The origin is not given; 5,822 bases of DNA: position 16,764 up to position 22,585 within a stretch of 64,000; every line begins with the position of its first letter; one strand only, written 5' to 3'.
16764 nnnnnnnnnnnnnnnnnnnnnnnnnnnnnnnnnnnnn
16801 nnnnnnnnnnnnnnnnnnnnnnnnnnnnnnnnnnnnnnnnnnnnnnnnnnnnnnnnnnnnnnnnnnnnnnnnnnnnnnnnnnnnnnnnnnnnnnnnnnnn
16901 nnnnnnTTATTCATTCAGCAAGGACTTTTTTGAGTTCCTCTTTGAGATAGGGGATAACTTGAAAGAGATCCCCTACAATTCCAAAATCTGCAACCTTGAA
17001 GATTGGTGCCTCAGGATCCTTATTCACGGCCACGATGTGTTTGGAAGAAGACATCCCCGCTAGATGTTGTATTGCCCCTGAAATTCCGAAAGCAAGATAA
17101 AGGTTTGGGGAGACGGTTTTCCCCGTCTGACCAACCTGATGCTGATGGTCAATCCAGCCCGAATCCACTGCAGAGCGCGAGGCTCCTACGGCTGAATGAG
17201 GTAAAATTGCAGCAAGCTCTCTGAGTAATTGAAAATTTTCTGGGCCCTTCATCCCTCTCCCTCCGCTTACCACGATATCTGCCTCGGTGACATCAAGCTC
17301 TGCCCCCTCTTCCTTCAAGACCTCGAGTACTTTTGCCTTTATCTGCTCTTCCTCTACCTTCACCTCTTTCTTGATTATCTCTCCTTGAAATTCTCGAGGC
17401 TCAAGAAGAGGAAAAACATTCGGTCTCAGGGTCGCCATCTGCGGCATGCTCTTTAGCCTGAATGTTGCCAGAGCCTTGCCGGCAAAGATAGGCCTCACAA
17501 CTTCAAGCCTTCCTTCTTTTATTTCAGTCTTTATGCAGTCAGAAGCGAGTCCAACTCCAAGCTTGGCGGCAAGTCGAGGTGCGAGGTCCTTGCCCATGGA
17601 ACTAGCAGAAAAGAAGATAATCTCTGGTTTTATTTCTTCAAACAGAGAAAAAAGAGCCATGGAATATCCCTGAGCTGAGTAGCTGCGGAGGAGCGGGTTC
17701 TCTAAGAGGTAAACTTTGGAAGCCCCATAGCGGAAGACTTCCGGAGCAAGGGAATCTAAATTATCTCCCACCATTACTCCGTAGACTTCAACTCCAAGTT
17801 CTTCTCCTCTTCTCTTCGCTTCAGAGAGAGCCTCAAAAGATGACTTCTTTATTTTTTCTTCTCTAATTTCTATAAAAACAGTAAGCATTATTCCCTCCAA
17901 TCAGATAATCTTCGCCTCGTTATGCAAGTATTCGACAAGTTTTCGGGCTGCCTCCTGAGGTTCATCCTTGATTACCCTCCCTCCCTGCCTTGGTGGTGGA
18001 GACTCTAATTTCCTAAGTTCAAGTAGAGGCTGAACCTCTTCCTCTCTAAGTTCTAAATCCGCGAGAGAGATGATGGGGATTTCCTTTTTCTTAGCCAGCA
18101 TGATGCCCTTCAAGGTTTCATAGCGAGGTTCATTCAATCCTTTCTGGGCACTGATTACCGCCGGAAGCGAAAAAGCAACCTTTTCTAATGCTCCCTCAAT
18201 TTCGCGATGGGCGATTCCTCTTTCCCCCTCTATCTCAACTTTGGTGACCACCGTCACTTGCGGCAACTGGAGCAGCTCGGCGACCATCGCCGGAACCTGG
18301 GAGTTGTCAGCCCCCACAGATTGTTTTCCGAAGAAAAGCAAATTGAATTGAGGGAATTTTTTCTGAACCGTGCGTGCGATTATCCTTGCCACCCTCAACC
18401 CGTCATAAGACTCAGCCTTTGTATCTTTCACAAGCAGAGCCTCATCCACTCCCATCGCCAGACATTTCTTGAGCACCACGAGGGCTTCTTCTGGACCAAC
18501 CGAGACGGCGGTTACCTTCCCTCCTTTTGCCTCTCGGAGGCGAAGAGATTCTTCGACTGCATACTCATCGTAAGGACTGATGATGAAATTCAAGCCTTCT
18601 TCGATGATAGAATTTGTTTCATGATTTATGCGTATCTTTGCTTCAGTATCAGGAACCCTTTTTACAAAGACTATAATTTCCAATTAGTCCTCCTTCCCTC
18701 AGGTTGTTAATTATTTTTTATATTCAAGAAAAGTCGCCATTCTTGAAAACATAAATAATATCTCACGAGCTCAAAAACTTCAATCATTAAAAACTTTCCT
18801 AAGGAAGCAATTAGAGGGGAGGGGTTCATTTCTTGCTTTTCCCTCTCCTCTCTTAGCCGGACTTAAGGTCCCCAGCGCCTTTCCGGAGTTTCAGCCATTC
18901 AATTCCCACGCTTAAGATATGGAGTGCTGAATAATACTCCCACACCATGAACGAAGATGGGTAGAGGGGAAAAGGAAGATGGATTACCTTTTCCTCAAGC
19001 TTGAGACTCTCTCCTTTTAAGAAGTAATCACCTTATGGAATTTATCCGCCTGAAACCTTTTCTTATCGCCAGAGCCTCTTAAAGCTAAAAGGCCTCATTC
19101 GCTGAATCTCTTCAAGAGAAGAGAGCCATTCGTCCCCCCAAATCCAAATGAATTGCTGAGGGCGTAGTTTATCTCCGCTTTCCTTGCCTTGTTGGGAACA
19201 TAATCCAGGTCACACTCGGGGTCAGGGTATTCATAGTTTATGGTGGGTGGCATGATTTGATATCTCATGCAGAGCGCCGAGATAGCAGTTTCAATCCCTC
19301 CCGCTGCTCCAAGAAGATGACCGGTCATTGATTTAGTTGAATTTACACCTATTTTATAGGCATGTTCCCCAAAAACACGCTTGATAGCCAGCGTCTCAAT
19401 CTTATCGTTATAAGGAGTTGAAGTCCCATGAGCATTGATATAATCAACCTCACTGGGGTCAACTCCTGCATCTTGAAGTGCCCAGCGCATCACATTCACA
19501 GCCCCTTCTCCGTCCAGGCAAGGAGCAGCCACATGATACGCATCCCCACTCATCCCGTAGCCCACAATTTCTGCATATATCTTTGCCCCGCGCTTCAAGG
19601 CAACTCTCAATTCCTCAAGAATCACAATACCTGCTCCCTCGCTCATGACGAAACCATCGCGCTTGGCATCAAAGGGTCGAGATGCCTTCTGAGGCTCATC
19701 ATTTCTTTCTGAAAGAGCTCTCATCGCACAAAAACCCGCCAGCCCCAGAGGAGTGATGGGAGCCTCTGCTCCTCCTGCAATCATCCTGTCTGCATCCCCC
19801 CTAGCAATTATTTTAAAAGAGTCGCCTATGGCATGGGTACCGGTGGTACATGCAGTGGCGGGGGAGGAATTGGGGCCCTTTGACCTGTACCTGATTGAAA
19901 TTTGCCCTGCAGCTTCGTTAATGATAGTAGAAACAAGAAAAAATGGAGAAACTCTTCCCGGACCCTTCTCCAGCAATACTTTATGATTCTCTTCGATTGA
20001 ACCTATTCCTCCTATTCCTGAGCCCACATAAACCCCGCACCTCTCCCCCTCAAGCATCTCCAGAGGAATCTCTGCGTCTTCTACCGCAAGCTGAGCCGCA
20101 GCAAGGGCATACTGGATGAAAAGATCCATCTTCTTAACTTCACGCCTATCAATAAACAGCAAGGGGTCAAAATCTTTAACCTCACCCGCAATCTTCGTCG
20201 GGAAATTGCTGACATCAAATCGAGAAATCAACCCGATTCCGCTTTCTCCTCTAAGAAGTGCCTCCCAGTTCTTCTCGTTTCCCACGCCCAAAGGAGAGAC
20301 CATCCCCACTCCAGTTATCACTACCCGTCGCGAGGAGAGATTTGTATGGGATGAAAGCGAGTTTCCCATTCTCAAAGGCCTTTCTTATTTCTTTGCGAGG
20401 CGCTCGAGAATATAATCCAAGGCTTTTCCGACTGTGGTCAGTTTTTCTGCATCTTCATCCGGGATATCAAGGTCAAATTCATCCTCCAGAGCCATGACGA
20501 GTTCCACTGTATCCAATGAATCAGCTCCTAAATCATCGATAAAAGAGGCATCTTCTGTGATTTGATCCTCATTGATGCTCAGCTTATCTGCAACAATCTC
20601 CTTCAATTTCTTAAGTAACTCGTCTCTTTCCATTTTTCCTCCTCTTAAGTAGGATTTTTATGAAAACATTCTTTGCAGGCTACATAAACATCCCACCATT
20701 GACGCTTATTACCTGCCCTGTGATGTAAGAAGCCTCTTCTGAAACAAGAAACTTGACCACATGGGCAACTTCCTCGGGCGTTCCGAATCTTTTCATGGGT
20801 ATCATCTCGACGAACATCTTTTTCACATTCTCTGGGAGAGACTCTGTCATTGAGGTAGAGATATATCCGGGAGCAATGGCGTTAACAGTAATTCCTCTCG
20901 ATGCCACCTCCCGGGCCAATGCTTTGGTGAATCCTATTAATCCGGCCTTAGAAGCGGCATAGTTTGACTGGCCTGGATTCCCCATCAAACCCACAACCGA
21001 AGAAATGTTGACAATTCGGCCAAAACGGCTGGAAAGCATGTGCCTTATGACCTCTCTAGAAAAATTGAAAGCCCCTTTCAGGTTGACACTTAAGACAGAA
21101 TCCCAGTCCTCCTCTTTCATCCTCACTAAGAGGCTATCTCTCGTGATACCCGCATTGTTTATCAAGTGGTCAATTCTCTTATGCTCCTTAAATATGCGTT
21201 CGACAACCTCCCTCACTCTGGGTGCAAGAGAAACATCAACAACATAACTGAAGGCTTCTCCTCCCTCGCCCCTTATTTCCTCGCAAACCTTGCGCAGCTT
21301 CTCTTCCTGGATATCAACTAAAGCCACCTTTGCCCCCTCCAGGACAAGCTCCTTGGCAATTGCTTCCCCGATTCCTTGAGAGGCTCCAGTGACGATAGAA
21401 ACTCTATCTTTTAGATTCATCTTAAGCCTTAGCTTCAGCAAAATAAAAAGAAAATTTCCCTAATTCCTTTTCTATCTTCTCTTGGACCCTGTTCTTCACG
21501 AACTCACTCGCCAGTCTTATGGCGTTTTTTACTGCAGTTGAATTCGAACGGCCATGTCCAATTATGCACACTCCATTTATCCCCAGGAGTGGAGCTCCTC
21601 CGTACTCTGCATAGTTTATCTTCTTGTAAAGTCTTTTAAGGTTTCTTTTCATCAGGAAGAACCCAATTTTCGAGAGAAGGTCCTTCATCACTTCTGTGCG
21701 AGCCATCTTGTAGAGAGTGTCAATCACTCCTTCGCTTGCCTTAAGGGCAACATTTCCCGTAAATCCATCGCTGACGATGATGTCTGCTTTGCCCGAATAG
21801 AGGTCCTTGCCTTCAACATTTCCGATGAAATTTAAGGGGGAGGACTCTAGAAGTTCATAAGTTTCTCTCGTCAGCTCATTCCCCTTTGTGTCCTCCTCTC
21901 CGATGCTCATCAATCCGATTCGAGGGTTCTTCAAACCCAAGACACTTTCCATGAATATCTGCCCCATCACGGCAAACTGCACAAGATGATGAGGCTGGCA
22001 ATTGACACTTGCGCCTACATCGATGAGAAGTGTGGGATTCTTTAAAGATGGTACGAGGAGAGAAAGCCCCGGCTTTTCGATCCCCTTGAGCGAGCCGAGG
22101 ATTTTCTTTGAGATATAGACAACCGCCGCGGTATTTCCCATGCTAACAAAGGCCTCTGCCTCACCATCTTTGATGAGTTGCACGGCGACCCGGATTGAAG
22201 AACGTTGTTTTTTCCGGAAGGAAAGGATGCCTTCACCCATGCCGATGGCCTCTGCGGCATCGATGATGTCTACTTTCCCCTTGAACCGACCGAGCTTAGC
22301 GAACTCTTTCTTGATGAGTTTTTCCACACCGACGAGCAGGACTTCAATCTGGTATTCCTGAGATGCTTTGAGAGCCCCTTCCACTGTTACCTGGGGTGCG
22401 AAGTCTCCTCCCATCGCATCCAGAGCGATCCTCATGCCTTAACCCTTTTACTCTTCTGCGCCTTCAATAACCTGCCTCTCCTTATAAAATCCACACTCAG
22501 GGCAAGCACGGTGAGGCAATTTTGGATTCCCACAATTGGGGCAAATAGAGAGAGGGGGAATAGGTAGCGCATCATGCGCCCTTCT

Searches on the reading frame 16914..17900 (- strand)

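Call 52: search_protein_families(library=pfam, proteins=[window:16914-17900:-], max_evalue=0.0001)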
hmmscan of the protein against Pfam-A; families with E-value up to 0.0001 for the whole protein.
window:16914-17900:- (329 aa): 2 families
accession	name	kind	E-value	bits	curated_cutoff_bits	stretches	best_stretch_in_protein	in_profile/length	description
PF01012.27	ETF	-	2.5e-44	151.7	26.7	1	8-181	3-179/181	Electron transfer flavoprotein domain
PF00766.25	ETF_alpha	-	1.6e-35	121.3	27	1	203-284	1-81/81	Electron transfer flavoprotein FAD-binding domain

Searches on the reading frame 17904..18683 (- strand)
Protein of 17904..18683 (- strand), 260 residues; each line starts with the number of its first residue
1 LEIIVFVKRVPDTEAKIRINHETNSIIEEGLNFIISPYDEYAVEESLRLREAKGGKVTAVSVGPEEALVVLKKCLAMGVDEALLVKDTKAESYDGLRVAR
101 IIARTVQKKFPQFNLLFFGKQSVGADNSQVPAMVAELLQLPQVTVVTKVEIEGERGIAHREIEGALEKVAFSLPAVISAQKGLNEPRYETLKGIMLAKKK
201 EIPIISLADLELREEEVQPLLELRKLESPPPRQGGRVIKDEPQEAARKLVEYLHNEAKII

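Call 53: search_protein_families(library=pfam, proteins=[window:17904-18683:-], max_evalue=0.0001)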
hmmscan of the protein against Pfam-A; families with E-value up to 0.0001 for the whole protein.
window:17904-18683:- (260 aa): 1 family
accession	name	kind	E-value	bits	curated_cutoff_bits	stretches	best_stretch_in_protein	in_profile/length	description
PF01012.27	ETF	-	9.9e-46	156.2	26.7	1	25-209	3-180/181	Electron transfer flavoprotein domain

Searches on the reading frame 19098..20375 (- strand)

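Call 53: search_protein_families(library=pfam, proteins=[window:19098-20375:-], max_evalue=0.0001)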
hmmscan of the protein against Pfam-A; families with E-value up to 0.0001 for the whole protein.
window:19098-20375:- (426 aa): 2 families
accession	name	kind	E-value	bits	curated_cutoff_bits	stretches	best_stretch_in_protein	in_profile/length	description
PF00109.32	ketoacyl-synt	-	1.4e-61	208.7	20.8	1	16-258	2-251/252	Beta-ketoacyl synthase, N-terminal domain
PF02801.28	Ketoacyl-synt_C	-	7.5e-40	136.1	20.8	1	267-382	1-119/119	Beta-ketoacyl synthase, C-terminal domain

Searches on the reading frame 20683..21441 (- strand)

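Call 53: search_protein_families(library=pfam, proteins=[window:20683-21441:-], max_evalue=0.0001)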
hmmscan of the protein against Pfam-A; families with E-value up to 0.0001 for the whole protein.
window:20683-21441:- (253 aa): 3 families
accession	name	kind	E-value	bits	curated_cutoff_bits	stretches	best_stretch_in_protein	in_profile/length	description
PF13561.12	adh_short_C2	-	7.9e-71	238.8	27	1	19-251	1-235/236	Enoyl-(Acyl carrier protein) reductase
PF00106.31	adh_short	-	2.6e-67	226.6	26.6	1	14-205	2-193/195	short chain dehydrogenase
PF08659.16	KR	-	1.5e-22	80.9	22.6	1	16-193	4-177/180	KR domain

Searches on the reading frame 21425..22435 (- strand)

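Call 53: search_protein_families(library=pfam, proteins=[window:21425-22435:-], max_evalue=0.0001)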
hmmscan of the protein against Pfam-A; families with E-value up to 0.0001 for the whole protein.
window:21425-22435:- (337 aa): 1 family
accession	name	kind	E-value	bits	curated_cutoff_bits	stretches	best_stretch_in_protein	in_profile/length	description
PF02504.20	FA_synthesis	-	1.7e-106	356.4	29.1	1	1-319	1-323/324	Fatty acid synthesis protein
